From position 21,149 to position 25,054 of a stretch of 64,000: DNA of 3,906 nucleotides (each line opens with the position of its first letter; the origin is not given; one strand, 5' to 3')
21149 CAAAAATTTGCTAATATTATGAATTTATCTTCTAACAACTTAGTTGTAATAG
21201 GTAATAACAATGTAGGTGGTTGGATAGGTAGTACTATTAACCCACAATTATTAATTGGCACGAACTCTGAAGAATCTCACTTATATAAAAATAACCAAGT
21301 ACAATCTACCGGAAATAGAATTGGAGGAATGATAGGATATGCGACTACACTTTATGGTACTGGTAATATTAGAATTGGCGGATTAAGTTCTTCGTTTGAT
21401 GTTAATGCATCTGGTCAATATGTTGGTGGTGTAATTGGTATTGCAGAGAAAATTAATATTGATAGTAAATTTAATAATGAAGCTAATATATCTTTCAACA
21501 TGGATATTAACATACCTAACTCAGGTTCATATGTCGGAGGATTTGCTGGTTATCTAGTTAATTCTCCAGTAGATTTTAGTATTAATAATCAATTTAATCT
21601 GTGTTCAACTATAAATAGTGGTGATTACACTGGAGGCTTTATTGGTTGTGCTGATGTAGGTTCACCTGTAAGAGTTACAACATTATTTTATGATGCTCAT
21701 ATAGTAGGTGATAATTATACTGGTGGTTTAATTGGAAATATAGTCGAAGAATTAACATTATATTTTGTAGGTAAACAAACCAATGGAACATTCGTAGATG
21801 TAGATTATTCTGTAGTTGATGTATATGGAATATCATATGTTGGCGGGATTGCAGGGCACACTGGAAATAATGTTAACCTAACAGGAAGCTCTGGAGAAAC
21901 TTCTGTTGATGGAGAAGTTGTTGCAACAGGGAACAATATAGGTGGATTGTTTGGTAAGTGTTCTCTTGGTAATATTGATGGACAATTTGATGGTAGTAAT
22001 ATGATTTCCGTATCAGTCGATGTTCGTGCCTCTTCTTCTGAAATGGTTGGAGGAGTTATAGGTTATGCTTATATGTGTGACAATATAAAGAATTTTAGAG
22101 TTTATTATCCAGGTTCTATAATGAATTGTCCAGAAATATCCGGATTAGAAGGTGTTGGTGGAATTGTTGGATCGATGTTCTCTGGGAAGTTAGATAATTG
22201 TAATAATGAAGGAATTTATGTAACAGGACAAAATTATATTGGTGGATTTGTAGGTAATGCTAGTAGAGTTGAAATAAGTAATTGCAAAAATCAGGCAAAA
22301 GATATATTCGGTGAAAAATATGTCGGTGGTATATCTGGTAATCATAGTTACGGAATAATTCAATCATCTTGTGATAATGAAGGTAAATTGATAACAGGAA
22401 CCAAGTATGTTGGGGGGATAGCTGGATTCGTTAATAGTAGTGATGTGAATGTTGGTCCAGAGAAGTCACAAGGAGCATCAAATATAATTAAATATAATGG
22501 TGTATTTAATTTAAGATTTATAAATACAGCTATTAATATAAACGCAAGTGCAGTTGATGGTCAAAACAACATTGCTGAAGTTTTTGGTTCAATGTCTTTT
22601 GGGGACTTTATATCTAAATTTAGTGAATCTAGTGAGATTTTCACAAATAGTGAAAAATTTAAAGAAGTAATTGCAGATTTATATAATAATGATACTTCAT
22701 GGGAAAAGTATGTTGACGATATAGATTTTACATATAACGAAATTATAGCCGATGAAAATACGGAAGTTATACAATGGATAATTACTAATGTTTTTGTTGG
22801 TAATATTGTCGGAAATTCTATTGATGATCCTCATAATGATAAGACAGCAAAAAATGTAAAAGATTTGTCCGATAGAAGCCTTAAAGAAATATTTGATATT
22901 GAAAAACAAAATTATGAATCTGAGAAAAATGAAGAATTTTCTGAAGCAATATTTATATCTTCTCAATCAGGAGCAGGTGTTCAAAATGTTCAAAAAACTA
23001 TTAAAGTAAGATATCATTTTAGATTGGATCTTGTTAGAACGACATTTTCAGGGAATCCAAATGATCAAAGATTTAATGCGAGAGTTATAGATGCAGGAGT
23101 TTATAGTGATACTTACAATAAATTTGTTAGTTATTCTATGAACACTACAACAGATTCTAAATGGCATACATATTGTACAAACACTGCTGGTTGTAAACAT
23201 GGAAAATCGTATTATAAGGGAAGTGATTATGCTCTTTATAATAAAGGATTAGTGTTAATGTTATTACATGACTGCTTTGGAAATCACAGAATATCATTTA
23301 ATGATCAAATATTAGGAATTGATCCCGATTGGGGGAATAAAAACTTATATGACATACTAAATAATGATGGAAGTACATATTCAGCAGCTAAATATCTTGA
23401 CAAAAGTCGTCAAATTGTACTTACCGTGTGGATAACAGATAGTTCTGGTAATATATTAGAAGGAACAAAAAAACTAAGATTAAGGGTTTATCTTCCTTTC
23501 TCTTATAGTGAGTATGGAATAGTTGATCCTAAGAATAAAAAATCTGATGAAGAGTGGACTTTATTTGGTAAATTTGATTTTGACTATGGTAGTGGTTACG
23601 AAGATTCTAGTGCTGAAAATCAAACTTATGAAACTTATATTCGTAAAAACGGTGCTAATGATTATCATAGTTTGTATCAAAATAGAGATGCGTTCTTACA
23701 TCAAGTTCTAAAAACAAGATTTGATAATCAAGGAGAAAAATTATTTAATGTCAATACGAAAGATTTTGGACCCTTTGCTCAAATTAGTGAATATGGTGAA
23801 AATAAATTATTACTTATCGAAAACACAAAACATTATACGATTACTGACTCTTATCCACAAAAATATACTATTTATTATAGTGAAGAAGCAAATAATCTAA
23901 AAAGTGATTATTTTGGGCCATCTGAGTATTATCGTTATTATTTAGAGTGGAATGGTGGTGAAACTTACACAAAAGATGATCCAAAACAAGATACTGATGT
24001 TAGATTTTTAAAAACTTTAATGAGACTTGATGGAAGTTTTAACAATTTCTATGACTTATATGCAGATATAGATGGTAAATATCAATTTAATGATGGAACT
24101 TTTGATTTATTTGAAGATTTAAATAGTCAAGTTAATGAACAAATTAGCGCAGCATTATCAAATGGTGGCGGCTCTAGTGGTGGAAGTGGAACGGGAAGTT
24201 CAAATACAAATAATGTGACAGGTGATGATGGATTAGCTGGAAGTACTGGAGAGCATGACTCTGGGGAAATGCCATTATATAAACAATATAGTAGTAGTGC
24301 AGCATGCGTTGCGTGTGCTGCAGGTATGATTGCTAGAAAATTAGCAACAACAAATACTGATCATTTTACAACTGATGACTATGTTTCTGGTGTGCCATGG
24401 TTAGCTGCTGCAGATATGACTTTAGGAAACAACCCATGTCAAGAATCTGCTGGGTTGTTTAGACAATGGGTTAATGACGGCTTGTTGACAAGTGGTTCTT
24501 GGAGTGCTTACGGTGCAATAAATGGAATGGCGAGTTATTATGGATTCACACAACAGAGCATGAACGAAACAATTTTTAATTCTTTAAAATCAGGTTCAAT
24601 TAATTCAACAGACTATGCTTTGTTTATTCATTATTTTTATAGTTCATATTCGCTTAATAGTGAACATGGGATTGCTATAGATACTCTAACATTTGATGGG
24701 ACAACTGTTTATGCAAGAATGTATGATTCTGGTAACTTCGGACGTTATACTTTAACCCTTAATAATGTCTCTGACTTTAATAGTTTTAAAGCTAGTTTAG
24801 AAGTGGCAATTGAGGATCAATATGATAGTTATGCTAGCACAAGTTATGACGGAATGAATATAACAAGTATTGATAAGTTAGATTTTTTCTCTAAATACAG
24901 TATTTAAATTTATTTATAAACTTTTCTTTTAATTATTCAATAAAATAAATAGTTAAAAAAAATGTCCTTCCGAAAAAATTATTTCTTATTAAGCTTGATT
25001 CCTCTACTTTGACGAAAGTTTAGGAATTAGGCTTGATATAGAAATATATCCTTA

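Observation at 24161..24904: Gly/Ser-tethered C39-like papain-fold domain at the extreme C-terminus of the giant fibre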

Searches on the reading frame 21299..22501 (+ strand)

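Call 73: search_protein_families(library=pfam, proteins=[window:21299-22501:+], max_evalue=1)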
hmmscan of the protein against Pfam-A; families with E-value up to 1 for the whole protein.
window:21299-22501:+ (401 aa): 1 family
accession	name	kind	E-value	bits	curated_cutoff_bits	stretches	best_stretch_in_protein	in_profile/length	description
PF07581.17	Glug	-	4.1e-08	33.6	20.5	2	310-333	1-25/28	The GLUG motif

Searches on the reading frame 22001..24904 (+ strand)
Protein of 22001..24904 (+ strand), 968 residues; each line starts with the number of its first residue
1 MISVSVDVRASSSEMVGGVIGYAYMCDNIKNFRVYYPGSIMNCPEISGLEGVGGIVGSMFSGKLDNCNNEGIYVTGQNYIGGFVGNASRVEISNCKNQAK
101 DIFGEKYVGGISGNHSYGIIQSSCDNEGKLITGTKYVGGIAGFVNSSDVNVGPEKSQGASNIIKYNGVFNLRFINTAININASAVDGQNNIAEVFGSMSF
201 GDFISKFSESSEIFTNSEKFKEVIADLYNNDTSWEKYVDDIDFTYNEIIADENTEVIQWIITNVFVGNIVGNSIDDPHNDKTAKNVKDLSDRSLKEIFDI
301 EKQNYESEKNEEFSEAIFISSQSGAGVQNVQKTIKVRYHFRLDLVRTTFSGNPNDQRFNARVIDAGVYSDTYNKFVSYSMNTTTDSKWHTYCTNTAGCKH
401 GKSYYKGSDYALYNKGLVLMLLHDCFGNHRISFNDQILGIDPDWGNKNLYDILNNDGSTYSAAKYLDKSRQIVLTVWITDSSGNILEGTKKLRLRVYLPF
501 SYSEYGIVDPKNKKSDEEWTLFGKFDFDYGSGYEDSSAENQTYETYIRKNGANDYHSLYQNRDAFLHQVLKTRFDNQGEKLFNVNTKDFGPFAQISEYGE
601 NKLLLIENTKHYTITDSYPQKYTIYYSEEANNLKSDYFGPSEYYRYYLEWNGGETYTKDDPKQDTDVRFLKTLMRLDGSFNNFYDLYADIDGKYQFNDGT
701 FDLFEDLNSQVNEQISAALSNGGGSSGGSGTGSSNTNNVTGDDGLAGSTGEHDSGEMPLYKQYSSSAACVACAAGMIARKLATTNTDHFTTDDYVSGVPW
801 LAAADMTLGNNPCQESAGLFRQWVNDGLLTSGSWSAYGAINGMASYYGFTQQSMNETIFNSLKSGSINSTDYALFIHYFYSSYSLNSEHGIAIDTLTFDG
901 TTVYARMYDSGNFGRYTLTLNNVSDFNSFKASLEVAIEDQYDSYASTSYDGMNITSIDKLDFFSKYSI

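Call 13: search_protein_families(library=ncbifam, proteins=[window:22001-24904:+], max_evalue=1)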
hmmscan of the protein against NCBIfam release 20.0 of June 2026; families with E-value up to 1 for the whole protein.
window:22001-24904:+ (968 aa): 0 families

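Call 23: find_homologous_proteins(query=window:22499-24904:+, max_evalue=0.001)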
Query window:22499-24904:+: 7366 candidates shared short words with the query, none scored E <= 0.001.

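Call 24: find_related_loci(query=window:22499-24904:+, collection=genome_contigs, flank=10000)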
Query window:22499-24904:+ (802 aa) in genome_contigs; peptide patterns used: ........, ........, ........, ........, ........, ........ (x = any residue, [..] = any of these).
30 stretches matched a pattern, but none encodes a relative of the query by tblastn (E <= 1e-3).

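Call 71: search_dna_similar(query=window:22499-24904:+, collection=plasmids, mode=protein, max_evalue=0.1, max_rows=10)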
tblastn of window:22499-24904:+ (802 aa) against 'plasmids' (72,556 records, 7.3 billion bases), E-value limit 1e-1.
No match.

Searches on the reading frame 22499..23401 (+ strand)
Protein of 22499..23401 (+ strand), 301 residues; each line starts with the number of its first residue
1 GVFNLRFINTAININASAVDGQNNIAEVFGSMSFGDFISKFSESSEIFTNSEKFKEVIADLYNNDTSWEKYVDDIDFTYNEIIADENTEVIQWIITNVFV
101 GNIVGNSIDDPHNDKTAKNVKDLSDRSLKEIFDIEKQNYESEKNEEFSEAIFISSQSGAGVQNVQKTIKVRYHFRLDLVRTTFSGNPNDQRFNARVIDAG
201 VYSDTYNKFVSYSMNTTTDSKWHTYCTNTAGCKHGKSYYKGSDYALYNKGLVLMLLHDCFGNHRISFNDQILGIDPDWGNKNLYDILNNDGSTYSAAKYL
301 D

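Call 73: search_protein_families(library=pfam, proteins=[window:22499-23401:+], max_evalue=1)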
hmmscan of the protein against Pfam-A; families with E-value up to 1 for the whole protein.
window:22499-23401:+ (301 aa): 1 family
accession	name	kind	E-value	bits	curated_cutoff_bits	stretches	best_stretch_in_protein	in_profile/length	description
PF24568.1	CC_PcsB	-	0.024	15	27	1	23-51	30-58/75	Peptidoglycan hydrolase PcsB, coiled-coil domain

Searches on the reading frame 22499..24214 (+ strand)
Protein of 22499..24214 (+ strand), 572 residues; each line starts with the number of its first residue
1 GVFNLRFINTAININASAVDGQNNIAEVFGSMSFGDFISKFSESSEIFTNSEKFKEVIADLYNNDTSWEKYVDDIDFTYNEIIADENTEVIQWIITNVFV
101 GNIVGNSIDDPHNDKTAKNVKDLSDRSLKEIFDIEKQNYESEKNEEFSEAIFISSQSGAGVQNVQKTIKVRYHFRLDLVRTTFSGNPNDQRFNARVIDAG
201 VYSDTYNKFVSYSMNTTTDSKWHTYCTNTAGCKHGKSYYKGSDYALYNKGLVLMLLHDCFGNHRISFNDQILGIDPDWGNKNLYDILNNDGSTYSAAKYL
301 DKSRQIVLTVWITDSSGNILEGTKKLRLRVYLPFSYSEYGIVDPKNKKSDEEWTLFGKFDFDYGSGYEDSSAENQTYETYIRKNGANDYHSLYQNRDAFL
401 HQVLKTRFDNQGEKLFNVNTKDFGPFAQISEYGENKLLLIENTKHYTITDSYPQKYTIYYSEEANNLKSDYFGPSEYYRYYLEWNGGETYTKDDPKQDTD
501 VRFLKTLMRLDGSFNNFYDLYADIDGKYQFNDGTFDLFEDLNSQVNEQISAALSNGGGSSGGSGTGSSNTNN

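Call 29: search_protein_families(library=phrogs, proteins=[window:22499-24214:+], max_evalue=1)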
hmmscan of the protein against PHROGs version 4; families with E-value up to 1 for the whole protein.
window:22499-24214:+ (572 aa): 1 family
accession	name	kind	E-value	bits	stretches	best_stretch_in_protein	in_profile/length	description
phrog_24212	-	unknown function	0.053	13.9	1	54-108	10-64/204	-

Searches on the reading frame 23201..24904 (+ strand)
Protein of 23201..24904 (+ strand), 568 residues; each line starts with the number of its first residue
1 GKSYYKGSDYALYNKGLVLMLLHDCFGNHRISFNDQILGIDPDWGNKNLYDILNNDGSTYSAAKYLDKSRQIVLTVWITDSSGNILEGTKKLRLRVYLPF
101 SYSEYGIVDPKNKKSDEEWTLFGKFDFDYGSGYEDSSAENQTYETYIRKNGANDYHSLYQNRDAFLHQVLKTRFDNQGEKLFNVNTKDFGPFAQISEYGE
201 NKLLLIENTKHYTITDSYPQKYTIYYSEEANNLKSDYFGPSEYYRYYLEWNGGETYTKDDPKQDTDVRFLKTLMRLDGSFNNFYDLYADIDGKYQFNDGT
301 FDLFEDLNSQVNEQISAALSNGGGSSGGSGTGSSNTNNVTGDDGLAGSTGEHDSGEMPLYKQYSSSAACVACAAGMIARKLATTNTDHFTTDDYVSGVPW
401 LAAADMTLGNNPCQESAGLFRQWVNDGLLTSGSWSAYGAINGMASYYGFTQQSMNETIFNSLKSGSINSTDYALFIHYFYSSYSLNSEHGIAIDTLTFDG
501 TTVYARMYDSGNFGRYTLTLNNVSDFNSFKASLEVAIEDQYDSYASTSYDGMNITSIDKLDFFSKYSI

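Call 7: search_protein_families(library=pfam, proteins=[window:23201-24904:+], max_evalue=1)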
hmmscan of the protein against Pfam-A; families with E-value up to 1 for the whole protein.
window:23201-24904:+ (568 aa): 0 families

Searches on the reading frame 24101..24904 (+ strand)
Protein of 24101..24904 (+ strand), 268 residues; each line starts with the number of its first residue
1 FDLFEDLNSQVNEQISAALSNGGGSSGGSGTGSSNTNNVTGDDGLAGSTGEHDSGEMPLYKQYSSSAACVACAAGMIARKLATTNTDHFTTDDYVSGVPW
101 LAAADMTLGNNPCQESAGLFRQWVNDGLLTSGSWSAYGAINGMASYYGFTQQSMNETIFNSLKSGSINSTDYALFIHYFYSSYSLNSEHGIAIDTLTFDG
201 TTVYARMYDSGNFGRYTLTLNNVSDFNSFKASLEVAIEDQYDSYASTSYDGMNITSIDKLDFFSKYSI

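Call 7: search_protein_families(library=pfam, proteins=[window:24101-24904:+], max_evalue=1)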
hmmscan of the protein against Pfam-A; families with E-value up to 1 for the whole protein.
window:24101-24904:+ (268 aa): 0 families

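Call 8: find_homologous_proteins(query=window:24161-24904:+, max_evalue=0.001)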
Query window:24161-24904:+: 1221 candidates shared short words with the query, none scored E <= 0.001.

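Call 9: search_solved_structures(query=window:24161-24904:+, max_evalue=10, show_alignments=2)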
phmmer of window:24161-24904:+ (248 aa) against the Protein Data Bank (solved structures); distinct sequences matched with E-value up to 10: 4.
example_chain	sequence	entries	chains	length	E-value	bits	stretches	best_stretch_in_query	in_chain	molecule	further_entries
6fvt_T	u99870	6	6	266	0.69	12.8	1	201-244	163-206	26S proteasome regulatory subunit RPN12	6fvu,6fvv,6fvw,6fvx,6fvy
3jck_H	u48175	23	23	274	0.73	12.7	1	201-244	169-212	26S proteasome regulatory subunit RPN12 | EM14S01-3B_G0050020.mRNA.1.CDS.1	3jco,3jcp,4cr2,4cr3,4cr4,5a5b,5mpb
8z43_A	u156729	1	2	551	1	12.2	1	95-164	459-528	Beta-galactosidase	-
8z47_A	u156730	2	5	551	1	12.2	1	95-164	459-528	Beta-galactosidase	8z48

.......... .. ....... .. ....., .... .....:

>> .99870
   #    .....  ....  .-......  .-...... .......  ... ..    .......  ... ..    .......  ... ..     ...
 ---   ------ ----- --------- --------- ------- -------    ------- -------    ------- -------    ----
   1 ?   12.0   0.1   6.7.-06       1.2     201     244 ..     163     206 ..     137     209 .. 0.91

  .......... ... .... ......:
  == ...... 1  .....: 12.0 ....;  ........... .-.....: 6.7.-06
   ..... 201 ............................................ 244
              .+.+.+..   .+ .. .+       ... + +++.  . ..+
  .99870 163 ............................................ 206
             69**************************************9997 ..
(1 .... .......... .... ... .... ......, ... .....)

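Call 13: search_protein_families(library=ncbifam, proteins=[window:24215-24904:+], max_evalue=1)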
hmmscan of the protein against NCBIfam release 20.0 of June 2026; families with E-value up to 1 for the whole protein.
window:24215-24904:+ (230 aa): 1 family
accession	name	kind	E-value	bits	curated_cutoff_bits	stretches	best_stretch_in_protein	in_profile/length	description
NF011727.0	PRK15180.1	equivalog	0.0098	14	1808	1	85-220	428-548/831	Vi polysaccharide biosynthesis protein TviD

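Call 15: search_protein_representatives(protein=window:24215-24904:+)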
Query: 230 residues. Proteins with E-value up to 0.001 (for the whole library): 2; up to 1e-10: 0; up to 1e-30: 0. The best 2 are listed.
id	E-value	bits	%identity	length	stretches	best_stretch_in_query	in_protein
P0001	2.4e-06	43.8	35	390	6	164-213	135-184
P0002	3.0e-06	43.4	30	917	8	154-206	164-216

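Call 16: predict_structure(protein=window:24215-24904:+)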
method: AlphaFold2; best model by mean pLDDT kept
length: 230 residues; sequences in the alignment: 1
mean_pLDDT: 43.9   pTM: 0.36
mean pLDDT of the five models: 43.9, 41.4, 38.9, 37.3, 31.1
residues with pLDDT >= 90: 0; 70-90: 2; 50-70: 73; < 50: 155
segments of 3 or more residues with pLDDT < 50: 1-111, 131-133, 142-153, 205-230
pLDDT, mean of each block of 10 residues (from residue 1): 28 26 31 43 36 31 29 39 42 40 44 53 56 50 40 53 64 60 61 56 47 35 45
secondary structure, 60 per line:
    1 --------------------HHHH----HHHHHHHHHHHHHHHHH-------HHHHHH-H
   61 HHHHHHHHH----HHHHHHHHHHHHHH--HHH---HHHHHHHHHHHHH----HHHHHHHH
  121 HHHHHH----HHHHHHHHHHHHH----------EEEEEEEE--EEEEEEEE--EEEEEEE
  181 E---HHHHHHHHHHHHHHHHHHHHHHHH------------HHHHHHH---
elements in order: H21-24 H29-45 H53-58 H60-69 H74-87 H96-108 H113-126 H131-143 E154-161 E164-171 E174-181 H185-208 H221-227

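Call 29: search_protein_families(library=phrogs, proteins=[window:24215-24904:+], max_evalue=1)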
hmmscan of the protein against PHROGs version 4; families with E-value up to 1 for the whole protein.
window:24215-24904:+ (230 aa): 2 families
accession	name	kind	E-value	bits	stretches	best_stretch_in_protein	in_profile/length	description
phrog_27690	-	unknown function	0.011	16.7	1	197-223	30-56/56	-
phrog_1487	-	unknown function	0.15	13.3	1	43-77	27-58/81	-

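Call 30: fold_search(model_id=the predicted structure, library=pdb)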
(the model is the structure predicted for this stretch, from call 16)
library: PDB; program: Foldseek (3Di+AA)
matches with E <= 10: 757; with E <= 0.001: 0
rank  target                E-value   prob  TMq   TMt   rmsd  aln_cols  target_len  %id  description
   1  6jg0                  2.5e-01  0.12  0.14  0.13  16.1       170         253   14  Crystal structure of the N-terminal domain single mutant (S92E) of the human mitochondrial calcium uniporter fused with  (released 2020-02-19)
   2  8v83_n                2.6e-01  0.14  0.18  0.14  15.8       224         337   14  60S ribosome biogenesis intermediate (Dbp10 pre-catalytic structure - Overall map) (released 2024-05-01)
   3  7nac_n                4.2e-01  0.30  0.18  0.11   9.8       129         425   13  State E2 nucleolar 60S ribosomal biogenesis intermediate - Composite model (released 2022-11-09)
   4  3cmz                  5.4e-01  0.07  0.15  0.14  17.4       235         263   11  TEM-1 Class-A beta-lactamase L201P mutant apo structure (released 2008-11-25)
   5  1p3r_B                7.1e-01  0.41  0.18  0.25   5.7        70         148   10  Crystal structure of the phosphotyrosin binding domain(PTB) of mouse Disabled 1(Dab1) (released 2003-08-05)
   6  1e8o_D                7.4e-01  0.35  0.17  0.38   5.5        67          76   18  Core of the Alu domain of the mammalian SRP (released 2000-11-08)
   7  3toi_A                7.8e-01  0.07  0.17  0.16  17.0       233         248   12  Tailoring Enzyme Stability and Exploiting Stability-Trait Linkage by Iterative Truncation and Optimization (released 2012-05-16)
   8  9asm_B                8.3e-01  0.11  0.14  0.14  17.2       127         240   11  Human Drosha and DGCR8 in complex with Pri-let-7f1 (released 2024-09-04)
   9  7dey_B                9.2e-01  0.07  0.15  0.17  19.4       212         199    9  Structure of Dicer from Pichia stipitis (released 2021-05-05)
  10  3n8h_A                1.0e+00  0.20  0.14  0.12  11.0        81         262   11  Crystal Structure of Pantoate-beta-alanine Ligase from Francisella tularensis (released 2010-06-16)
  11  6txq                  1.1e+00  0.30  0.15  0.12   3.9        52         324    8  The high resolution structure of the FERM domain and helical linker of human moesin (released 2020-01-29)
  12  8eth_n                1.1e+00  0.20  0.19  0.20   9.8       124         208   10  Ytm1 associated 60S nascent ribosome State 1B (released 2022-11-30)
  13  1p3r_A                1.2e+00  0.18  0.17  0.23   8.1        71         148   10  Crystal structure of the phosphotyrosin binding domain(PTB) of mouse Disabled 1(Dab1) (released 2003-08-05)
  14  5v01_B                1.2e+00  0.11  0.19  0.24  13.6       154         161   12  Crystal structure of the competence damage-inducible protein A (ComA) from Klebsiella pneumoniae subsp. pneumoniae MGH (released 2017-03-15)
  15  5kvk                  1.2e+00  0.10  0.17  0.22  14.1       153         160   10  Crystal structure of the Competence-Damaged Protein (CinA) Superfamily Protein KP700603 from Klebsiella pneumoniae 70060 (released 2016-08-03)
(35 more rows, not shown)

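Call 31: search_dna_similar(query=window:24215-24904:+, collection=phages, mode=protein, max_evalue=1)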
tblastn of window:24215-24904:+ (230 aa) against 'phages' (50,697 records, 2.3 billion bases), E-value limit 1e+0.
No match.

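Call 32: find_related_loci(query=window:24215-24904:+, collection=metagenome_contigs, flank=10000)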
Query window:24215-24904:+ (230 aa) in metagenome_contigs; peptide patterns used: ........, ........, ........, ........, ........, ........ (x = any residue, [..] = any of these).
40 stretches matched a pattern; 2 encode a relative of the query (tblastn E <= 1e-3); 2 distinct loci.
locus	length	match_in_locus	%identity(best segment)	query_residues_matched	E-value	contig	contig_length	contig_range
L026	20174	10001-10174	36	18-88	1e-5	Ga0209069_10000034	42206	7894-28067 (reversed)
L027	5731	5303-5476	36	18-88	2e-5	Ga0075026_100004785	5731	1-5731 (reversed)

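Call 33: find_related_loci(query=window:24215-24904:+, collection=viral_contigs, flank=5000)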
Query window:24215-24904:+ (230 aa) in viral_contigs; peptide patterns used: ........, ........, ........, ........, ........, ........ (x = any residue, [..] = any of these).
1 stretches matched a pattern, but none encodes a relative of the query by tblastn (E <= 1e-3).
